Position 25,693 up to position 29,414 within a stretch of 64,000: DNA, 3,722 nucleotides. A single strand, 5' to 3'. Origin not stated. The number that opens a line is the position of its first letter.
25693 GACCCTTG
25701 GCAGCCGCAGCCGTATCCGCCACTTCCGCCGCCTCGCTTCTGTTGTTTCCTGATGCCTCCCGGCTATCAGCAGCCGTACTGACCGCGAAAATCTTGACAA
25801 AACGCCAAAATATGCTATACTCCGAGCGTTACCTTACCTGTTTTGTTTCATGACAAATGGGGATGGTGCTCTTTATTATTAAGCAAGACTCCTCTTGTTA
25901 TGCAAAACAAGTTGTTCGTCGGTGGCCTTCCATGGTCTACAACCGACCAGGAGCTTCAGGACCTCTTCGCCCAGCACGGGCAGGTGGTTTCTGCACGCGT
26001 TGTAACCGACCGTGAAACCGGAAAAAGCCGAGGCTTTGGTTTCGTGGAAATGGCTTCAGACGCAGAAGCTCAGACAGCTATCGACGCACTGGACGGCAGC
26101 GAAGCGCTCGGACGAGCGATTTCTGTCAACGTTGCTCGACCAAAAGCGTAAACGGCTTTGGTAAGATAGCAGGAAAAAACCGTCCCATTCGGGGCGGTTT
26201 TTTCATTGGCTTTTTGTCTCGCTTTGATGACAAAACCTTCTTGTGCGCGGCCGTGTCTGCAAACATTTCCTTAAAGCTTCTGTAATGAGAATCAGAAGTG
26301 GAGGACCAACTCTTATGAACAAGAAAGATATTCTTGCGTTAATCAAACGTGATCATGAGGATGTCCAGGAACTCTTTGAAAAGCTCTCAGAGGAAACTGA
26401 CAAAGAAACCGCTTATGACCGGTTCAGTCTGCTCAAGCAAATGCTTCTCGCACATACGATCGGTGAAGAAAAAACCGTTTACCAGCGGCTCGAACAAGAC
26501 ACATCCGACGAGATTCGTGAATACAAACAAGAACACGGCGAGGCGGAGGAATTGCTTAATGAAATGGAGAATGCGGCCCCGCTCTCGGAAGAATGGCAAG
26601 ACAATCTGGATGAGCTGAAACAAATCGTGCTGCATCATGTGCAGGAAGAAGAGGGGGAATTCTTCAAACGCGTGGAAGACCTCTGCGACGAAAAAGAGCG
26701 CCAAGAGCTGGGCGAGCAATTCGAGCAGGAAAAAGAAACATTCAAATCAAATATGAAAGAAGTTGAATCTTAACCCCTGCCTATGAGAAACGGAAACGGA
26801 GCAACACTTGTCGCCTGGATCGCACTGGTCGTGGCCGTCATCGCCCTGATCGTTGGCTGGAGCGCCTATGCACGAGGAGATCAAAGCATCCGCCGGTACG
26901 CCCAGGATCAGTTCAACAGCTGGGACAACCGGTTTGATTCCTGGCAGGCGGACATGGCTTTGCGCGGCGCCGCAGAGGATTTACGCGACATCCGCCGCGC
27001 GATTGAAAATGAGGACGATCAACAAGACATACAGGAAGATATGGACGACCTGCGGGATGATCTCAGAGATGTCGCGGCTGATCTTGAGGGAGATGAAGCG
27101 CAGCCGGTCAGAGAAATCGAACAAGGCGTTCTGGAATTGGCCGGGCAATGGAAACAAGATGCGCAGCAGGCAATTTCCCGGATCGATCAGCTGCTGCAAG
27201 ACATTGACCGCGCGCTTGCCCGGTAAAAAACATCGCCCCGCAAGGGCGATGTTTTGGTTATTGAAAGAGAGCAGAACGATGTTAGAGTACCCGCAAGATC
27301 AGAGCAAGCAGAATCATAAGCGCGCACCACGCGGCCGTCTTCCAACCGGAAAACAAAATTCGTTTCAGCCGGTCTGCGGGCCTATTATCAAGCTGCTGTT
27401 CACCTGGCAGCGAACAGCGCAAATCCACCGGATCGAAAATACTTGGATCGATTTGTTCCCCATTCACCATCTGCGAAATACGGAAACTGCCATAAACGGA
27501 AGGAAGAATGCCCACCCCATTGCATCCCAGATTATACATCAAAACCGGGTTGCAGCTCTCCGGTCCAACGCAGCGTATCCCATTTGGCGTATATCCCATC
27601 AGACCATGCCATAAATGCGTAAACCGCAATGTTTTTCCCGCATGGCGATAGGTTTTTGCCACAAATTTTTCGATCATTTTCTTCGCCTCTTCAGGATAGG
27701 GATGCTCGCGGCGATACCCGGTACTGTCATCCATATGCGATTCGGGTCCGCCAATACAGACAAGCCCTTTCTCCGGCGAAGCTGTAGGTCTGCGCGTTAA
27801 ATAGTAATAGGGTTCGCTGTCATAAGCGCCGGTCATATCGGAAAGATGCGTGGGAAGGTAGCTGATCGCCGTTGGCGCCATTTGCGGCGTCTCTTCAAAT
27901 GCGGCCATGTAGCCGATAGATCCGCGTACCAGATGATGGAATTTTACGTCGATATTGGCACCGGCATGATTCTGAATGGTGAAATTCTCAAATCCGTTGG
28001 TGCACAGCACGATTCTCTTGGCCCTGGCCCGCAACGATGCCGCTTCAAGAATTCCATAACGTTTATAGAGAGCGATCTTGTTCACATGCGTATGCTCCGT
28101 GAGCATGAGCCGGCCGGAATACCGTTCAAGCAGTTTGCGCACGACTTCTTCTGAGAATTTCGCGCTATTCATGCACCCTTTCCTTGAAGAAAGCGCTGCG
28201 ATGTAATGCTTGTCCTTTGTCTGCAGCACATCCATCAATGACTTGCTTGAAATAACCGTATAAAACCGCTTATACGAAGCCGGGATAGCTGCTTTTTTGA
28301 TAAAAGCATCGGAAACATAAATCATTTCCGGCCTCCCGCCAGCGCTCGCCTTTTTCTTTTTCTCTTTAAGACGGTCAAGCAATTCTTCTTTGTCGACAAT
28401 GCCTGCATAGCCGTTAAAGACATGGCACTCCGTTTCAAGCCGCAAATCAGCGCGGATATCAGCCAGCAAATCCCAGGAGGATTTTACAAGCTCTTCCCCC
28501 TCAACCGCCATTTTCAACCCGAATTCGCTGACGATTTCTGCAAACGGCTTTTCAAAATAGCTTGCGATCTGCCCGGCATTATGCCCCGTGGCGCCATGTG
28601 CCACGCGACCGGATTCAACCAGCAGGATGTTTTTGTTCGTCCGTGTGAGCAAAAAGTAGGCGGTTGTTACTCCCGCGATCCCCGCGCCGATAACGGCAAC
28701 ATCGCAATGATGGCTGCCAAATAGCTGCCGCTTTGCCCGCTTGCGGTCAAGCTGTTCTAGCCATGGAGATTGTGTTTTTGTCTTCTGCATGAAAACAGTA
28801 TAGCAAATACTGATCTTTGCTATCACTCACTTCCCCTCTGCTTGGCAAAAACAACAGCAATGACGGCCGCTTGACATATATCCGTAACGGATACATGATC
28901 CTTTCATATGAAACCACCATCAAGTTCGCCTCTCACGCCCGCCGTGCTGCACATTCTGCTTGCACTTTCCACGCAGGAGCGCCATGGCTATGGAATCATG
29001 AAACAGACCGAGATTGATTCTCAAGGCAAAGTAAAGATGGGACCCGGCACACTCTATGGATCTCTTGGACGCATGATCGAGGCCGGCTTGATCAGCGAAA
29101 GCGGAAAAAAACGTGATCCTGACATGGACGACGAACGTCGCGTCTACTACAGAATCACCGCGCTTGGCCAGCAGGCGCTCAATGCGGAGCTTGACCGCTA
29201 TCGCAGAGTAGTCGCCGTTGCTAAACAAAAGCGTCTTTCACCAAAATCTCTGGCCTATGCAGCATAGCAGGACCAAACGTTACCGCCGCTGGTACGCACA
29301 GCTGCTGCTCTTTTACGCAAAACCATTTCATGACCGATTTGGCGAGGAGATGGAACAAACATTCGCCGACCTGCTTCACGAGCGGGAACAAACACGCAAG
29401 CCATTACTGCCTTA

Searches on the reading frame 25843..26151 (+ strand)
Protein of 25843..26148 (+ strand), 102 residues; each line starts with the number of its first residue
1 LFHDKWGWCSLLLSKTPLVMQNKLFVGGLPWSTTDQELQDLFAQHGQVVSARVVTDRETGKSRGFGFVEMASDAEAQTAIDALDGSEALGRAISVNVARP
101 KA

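Call 4: search_protein_families(library=pfam, proteins=[window:25843-26148:+], max_evalue=0.01)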
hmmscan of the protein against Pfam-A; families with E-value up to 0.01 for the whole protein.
window:25843-26148:+ (102 aa): 3 families
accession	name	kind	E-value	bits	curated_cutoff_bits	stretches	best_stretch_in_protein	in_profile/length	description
PF00076.28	RRM_1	-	4.1e-24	84.7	20.7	1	24-93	1-69/70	RNA recognition motif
PF16367.11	RRM_7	-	7.4e-05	23.1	27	1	22-50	2-30/94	RNA recognition motif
PF13893.12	RRM_5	-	0.0041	17.2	27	1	26-99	31-100/125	RNA recognition motif. (a.k.a. RRM, RBD, or RNP domain)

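Call 47: find_encoding_contigs(protein=window:25900-26151:+, flank=5000, max_places=10)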
Protein window:25900-26151:+ (83 aa): 5 contigs read that carry it; 3 places shown.
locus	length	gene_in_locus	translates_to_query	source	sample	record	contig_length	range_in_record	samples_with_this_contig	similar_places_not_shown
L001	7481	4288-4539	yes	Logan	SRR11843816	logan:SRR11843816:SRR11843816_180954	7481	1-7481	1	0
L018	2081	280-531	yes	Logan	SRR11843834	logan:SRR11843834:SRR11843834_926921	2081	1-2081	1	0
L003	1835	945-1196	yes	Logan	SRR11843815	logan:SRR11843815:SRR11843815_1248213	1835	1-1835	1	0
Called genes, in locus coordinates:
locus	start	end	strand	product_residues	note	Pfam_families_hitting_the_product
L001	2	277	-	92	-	?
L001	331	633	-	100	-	-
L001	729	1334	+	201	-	PF03167:UDG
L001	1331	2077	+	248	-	PF01904:DUF72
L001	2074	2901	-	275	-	PF00781:DAGK_cat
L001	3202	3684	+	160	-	-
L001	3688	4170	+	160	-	-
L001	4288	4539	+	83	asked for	PF00076:RRM_1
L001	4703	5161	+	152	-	PF01814:Hemerythrin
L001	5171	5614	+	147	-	-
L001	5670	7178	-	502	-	PF01946:Thi4 (weak), PF01266:DAO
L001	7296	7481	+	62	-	?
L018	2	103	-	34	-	?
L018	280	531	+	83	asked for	PF00076:RRM_1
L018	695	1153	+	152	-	PF01814:Hemerythrin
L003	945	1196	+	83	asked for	PF00076:RRM_1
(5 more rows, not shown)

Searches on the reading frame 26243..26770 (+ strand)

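Call 4: search_protein_families(library=pfam, proteins=[window:26243-26770:+], max_evalue=0.01)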
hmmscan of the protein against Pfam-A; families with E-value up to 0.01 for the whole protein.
window:26243-26770:+ (176 aa): 2 families
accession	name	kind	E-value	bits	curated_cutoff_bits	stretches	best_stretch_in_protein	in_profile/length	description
PF01814.28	Hemerythrin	-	3.2e-15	57.2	25.3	1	30-143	2-126/127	Hemerythrin HHE cation binding domain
PF14591.11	AF0941-like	-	0.0045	18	22.6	0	20-87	26-91/113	AF0941-like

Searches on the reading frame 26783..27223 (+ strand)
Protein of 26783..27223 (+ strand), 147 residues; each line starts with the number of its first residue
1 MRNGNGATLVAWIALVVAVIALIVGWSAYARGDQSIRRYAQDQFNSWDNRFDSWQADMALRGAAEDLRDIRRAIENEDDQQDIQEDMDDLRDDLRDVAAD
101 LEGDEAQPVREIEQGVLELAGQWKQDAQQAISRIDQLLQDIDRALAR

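Call 4: search_protein_families(library=pfam, proteins=[window:26783-27223:+], max_evalue=0.01)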
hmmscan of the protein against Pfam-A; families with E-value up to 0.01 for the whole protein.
window:26783-27223:+ (147 aa): 2 families
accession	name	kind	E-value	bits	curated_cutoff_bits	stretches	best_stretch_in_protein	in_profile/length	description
PF23067.1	MG280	-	0.0084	16.1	27.4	1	8-143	11-140/259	Uncharacterised protein MG280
PF02181.28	FH2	-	0.0089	15.6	34.8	1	63-144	263-340/372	Formin Homology 2 Domain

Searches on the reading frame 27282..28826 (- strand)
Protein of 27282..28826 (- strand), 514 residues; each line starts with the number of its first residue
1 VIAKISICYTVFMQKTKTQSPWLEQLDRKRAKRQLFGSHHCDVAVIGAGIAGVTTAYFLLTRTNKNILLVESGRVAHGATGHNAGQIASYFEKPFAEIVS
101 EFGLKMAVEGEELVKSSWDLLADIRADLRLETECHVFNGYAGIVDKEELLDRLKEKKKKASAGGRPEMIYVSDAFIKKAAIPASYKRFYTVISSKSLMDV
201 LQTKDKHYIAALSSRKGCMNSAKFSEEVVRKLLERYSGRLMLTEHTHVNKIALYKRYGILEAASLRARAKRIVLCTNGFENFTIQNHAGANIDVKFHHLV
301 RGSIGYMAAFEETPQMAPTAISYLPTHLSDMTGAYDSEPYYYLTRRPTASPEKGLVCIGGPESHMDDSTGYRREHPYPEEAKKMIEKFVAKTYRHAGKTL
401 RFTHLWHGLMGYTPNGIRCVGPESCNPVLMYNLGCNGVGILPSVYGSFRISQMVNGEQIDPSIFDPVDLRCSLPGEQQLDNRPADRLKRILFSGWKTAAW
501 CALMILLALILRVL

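Call 4: search_protein_families(library=pfam, proteins=[window:27282-28826:-], max_evalue=0.01)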
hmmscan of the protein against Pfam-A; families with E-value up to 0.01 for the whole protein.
window:27282-28826:- (514 aa): 5 families
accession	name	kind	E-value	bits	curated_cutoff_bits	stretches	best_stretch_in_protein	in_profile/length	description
PF01266.30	DAO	-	1.8e-29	103.8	27.9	1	42-443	1-343/353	FAD dependent oxidoreductase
PF01946.23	Thi4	-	3.8e-07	30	26.2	1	34-139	11-118/235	Thi4 family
PF00890.30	FAD_binding_2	-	4.3e-05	23.3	20.4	1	42-89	1-47/414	FAD binding domain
PF13450.12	NAD_binding_8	-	0.00031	21.4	21.9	1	45-75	1-30/68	NAD(P)-binding Rossmann-like domain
PF07992.20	Pyr_redox_2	-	0.0009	19.2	26.1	1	42-78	2-37/291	Pyridine nucleotide-disulphide oxidoreductase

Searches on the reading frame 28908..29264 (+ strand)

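Call 29: search_protein_families(library=pfam, proteins=[window:28908-29264:+], max_evalue=0.01)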
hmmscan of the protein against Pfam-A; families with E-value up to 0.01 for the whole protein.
window:28908-29264:+ (119 aa): 4 families
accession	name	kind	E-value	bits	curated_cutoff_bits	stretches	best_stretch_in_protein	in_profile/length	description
PF03551.20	PadR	-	1.8e-14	53.9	27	1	16-92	1-74/75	Transcriptional regulator PadR-like family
PF13463.12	HTH_27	-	0.0019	18.9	22.2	1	26-87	14-68/68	Winged helix DNA-binding domain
PF22381.2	Staph_reg_Sar_Rot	-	0.0061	17.1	27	1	15-90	18-81/85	Transcriptional regulator SarA/Rot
PF01022.26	HTH_5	-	0.01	16.2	22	0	11-62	2-45/47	Bacterial regulatory protein, arsR family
